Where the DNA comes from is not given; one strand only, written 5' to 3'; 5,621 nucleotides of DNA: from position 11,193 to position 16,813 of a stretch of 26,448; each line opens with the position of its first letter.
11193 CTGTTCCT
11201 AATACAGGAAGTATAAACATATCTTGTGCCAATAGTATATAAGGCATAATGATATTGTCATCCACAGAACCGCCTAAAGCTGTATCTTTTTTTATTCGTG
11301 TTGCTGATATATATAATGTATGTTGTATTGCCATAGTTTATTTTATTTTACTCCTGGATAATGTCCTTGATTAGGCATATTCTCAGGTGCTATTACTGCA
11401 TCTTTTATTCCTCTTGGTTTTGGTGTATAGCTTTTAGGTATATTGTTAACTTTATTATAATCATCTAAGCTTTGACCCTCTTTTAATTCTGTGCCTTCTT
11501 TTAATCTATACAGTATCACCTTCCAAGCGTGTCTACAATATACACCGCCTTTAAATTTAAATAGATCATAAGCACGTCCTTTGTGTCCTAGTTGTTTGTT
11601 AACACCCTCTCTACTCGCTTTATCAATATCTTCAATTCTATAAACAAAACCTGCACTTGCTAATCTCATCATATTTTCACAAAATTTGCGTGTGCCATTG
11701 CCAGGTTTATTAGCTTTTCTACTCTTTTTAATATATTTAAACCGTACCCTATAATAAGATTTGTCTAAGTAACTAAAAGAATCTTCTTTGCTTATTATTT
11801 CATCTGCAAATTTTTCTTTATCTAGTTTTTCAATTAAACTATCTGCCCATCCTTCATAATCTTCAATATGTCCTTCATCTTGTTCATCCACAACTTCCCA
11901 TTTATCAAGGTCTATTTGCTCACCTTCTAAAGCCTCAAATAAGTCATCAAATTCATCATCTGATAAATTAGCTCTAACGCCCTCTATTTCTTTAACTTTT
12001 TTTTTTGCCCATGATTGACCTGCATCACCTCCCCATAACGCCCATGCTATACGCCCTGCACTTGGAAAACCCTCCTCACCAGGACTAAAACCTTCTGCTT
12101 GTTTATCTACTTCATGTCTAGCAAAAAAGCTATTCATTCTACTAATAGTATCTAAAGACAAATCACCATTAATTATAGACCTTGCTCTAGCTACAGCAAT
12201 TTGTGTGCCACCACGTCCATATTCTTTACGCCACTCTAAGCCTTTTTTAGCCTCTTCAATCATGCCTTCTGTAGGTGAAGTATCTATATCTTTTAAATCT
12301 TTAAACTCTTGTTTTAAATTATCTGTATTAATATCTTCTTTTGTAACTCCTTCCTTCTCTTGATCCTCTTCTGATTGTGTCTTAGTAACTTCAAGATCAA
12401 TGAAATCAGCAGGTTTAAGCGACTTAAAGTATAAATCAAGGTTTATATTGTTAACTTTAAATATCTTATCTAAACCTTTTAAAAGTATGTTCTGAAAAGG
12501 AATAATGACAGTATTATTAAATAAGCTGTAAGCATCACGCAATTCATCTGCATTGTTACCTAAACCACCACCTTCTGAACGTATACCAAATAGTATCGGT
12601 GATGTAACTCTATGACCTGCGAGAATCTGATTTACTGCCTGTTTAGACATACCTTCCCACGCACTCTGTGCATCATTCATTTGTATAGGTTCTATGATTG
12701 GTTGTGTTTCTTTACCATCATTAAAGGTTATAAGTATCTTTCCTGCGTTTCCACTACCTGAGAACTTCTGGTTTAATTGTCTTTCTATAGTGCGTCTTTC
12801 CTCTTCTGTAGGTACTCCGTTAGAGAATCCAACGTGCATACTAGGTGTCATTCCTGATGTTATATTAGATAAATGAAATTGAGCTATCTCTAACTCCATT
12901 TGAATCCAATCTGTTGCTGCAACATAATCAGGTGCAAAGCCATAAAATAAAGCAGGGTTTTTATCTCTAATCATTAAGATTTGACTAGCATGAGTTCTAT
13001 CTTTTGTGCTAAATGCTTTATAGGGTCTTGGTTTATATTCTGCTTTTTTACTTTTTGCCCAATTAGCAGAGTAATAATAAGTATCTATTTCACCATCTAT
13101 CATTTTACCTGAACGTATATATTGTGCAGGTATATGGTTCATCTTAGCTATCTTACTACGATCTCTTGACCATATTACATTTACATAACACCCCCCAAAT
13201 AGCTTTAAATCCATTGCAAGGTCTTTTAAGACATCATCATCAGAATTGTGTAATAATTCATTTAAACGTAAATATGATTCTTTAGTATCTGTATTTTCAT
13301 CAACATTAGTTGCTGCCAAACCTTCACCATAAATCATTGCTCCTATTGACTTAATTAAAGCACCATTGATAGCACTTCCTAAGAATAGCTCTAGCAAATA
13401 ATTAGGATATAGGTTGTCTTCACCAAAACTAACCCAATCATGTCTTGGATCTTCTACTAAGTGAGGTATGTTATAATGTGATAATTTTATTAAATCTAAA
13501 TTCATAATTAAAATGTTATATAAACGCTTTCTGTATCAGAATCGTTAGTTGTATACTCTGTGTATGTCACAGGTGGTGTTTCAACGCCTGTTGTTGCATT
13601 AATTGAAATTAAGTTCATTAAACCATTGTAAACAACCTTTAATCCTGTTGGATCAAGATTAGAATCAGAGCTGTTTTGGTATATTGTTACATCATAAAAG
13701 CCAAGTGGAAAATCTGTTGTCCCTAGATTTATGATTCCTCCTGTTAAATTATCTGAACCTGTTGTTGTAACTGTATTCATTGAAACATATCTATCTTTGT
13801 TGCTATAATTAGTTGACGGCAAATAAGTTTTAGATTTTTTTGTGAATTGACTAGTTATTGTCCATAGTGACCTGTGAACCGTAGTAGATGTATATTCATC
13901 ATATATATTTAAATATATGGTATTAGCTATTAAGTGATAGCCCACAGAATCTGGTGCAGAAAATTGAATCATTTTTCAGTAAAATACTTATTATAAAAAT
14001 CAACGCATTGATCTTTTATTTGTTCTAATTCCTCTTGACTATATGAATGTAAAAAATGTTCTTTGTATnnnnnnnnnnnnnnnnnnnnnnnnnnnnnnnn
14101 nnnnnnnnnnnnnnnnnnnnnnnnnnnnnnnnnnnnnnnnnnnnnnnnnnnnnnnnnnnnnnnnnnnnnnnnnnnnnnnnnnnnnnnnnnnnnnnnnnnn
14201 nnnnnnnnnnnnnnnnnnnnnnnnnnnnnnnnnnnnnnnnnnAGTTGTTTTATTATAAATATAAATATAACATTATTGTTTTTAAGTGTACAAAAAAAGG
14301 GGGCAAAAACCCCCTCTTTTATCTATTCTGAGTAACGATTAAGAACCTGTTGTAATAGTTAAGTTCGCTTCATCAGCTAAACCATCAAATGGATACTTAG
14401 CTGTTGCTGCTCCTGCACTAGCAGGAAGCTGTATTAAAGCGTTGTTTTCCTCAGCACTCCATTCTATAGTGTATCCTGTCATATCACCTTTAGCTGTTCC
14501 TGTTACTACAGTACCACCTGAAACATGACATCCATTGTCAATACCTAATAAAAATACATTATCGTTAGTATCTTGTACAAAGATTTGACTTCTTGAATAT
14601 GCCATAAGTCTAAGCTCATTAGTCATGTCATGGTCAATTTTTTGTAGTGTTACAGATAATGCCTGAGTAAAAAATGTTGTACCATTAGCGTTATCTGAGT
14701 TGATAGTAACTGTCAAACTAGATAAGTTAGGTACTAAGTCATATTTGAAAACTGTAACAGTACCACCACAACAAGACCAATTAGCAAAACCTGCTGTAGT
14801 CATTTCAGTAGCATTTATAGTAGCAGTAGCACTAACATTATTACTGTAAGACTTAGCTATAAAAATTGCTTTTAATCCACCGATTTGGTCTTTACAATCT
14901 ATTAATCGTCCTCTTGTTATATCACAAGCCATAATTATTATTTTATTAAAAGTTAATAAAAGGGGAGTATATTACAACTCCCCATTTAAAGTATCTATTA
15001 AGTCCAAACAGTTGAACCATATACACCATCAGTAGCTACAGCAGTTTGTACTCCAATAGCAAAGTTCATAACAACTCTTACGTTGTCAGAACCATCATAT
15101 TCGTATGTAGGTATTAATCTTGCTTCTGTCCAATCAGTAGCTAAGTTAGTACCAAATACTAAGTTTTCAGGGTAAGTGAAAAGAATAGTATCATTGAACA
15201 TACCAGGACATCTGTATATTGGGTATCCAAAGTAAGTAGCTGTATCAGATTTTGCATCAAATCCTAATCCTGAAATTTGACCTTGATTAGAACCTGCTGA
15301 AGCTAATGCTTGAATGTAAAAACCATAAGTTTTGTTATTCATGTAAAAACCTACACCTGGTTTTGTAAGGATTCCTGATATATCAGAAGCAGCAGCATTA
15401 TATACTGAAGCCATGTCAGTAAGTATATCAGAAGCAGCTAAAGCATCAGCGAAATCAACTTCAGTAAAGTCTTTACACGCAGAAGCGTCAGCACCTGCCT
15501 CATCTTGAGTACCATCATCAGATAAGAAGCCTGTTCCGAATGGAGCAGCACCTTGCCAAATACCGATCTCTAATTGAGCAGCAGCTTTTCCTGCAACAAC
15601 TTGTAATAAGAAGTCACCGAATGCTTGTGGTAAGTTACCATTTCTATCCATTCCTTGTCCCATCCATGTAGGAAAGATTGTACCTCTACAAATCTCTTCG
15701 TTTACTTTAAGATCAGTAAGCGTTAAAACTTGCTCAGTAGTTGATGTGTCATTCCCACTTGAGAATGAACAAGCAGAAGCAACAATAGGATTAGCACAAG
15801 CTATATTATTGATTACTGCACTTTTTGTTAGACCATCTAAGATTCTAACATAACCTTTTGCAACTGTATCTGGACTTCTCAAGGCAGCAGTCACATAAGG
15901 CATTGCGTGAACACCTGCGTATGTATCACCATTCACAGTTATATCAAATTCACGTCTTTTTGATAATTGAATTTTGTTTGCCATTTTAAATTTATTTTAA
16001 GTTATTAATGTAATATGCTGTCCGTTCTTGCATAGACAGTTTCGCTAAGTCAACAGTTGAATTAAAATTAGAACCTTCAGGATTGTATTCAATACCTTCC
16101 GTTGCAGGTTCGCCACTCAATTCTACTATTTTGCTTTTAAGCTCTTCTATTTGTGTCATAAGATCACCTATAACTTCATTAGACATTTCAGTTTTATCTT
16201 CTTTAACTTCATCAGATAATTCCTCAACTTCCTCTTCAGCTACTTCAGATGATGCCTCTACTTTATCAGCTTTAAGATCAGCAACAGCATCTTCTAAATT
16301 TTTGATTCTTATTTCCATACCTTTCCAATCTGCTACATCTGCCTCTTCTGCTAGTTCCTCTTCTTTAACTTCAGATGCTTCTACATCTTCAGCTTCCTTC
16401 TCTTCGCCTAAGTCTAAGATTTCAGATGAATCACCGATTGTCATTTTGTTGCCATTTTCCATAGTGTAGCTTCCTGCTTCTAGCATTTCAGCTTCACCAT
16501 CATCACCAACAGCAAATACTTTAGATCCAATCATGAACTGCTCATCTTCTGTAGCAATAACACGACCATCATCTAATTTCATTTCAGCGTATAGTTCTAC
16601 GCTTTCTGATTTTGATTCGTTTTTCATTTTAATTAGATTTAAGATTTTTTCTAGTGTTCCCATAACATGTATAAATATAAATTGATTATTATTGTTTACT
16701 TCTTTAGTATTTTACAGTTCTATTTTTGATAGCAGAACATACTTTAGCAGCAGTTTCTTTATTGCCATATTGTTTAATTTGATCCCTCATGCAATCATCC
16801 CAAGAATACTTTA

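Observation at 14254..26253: Bipartite 28-nt element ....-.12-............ occurs exactly four times, always just upstream of structural-gene start codons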

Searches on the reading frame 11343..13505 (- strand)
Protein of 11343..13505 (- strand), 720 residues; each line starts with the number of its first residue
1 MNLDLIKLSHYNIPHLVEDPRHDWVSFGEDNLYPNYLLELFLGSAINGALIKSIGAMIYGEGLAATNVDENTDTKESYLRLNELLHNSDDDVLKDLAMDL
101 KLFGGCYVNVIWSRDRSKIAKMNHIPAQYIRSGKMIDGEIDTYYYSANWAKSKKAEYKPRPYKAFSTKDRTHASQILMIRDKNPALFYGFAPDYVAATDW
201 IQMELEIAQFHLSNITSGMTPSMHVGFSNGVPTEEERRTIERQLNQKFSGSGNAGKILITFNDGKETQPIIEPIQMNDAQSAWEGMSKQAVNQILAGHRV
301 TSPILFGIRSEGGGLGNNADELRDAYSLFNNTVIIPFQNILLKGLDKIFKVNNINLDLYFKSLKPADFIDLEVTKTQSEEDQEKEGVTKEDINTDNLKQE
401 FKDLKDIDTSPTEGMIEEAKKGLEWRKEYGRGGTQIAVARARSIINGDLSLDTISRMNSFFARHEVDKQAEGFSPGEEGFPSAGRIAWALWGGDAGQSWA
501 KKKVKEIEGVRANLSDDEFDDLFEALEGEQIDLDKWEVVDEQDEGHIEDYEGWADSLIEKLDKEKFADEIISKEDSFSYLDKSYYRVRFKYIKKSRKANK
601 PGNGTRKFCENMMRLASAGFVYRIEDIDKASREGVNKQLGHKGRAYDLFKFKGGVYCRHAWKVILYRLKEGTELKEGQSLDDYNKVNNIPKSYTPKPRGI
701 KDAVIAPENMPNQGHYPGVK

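Call 80: search_protein_families(library=pfam, proteins=[window:11343-13505:-], max_evalue=0.1)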
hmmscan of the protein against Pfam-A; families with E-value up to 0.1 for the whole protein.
window:11343-13505:- (720 aa): 1 family
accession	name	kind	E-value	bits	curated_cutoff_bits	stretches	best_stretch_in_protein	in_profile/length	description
PF04860.17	Phage_portal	-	7.6e-13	48.8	39.1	1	90-324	52-254/321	Phage portal protein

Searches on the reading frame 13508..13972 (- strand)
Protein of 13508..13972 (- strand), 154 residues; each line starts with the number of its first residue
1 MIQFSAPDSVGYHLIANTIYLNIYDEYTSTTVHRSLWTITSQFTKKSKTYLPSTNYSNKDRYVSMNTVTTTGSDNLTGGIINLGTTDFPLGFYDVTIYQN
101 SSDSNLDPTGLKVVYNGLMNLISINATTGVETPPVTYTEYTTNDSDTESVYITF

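Call 80: search_protein_families(library=pfam, proteins=[window:13508-13972:-], max_evalue=0.1)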
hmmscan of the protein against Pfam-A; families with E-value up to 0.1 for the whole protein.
window:13508-13972:- (154 aa): 2 families
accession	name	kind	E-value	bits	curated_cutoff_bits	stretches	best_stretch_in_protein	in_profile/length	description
PF16967.11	TcfC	-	0.04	13.9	29.4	1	73-97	26-50/68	E-set like domain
PF17351.7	DUF5380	-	0.065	13.5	29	0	117-149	19-51/85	Family of unknown function (DUF5380)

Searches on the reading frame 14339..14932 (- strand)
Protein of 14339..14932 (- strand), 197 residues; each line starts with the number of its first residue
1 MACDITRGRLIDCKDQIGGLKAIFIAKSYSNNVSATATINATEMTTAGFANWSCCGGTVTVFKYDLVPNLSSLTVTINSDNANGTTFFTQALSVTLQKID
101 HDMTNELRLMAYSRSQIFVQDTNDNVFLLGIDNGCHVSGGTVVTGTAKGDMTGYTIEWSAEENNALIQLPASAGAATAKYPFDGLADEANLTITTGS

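Call 12: search_protein_families(library=phrogs, proteins=[window:14339-14932:-], max_evalue=0.001)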
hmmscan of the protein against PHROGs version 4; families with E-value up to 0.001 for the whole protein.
window:14339-14932:- (197 aa): 1 family
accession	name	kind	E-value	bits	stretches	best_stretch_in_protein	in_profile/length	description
phrog_19091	-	unknown function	2e-27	97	1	1-169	1-160/181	-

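Call 13: search_protein_families(library=pfam, proteins=[window:14339-14932:-], max_evalue=0.01)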
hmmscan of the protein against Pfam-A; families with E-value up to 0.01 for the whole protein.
window:14339-14932:- (197 aa): 0 families

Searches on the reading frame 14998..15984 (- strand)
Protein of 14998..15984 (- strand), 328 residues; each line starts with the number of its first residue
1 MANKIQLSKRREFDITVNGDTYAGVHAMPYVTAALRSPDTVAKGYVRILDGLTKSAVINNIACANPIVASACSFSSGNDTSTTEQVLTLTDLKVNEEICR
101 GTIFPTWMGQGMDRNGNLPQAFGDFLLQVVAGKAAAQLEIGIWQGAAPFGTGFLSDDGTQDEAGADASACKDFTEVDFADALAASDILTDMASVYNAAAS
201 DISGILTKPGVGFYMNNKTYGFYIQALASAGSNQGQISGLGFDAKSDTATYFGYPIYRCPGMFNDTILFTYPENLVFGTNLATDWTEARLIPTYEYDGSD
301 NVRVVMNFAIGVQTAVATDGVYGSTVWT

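Call 12: search_protein_families(library=phrogs, proteins=[window:14998-15984:-], max_evalue=0.001)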
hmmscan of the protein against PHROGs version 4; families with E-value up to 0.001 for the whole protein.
window:14998-15984:- (328 aa): 2 families
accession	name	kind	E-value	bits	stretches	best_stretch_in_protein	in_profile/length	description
phrog_11320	-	unknown function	3.8e-12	46.7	1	15-315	4-296/324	-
phrog_1623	-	head and packaging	8.1e-08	32.9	1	121-313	117-290/305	virion structural protein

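Call 13: search_protein_families(library=pfam, proteins=[window:14998-15984:-], max_evalue=0.01)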
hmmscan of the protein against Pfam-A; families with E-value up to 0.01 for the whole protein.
window:14998-15984:- (328 aa): 0 families

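Call 31: search_dna_similar(query=window:14998-15984:-, collection=phages, mode=protein, max_rows=25, max_evalue=0.001)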
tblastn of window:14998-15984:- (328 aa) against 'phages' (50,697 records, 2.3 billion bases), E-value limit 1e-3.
Records with a match: 4; places in all: 4; records where one place covers at least 80% of the query: 4.
Best place of each record, by identity: <60% 4.
By first word of the organism name: Nonlabens 4.
By host as written in the record: Persicivirga sp. IMCC12024 4.
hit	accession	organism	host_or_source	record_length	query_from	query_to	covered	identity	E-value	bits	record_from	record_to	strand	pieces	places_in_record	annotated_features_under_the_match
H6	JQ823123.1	Nonlabens phage P12024L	Persicivirga sp. IMCC12024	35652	4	315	95%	21.2%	5e-9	64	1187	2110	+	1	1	hypothetical protein (x2)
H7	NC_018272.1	Nonlabens phage P12024L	Persicivirga sp. IMCC12024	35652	4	315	95%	21.2%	5e-9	64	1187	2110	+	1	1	hypothetical protein (x2)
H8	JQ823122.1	Nonlabens phage P12024S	Persicivirga sp. IMCC12024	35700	4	315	95%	21.2%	8e-9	63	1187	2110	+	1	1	hypothetical protein (x2)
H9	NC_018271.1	Nonlabens phage P12024S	Persicivirga sp. IMCC12024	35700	4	315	95%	21.2%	8e-9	63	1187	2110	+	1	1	hypothetical protein (x2)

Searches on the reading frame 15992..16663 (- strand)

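Call 12: search_protein_families(library=phrogs, proteins=[window:15992-16663:-], max_evalue=0.001)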
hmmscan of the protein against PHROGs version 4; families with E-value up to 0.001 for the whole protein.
window:15992-16663:- (223 aa): 1 family
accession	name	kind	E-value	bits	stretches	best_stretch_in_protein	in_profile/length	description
phrog_4682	-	unknown function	0.00027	21.4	1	111-182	182-252/280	-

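Call 13: search_protein_families(library=pfam, proteins=[window:15992-16663:-], max_evalue=0.01)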
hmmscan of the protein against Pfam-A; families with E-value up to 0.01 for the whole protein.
window:15992-16663:- (223 aa): 0 families
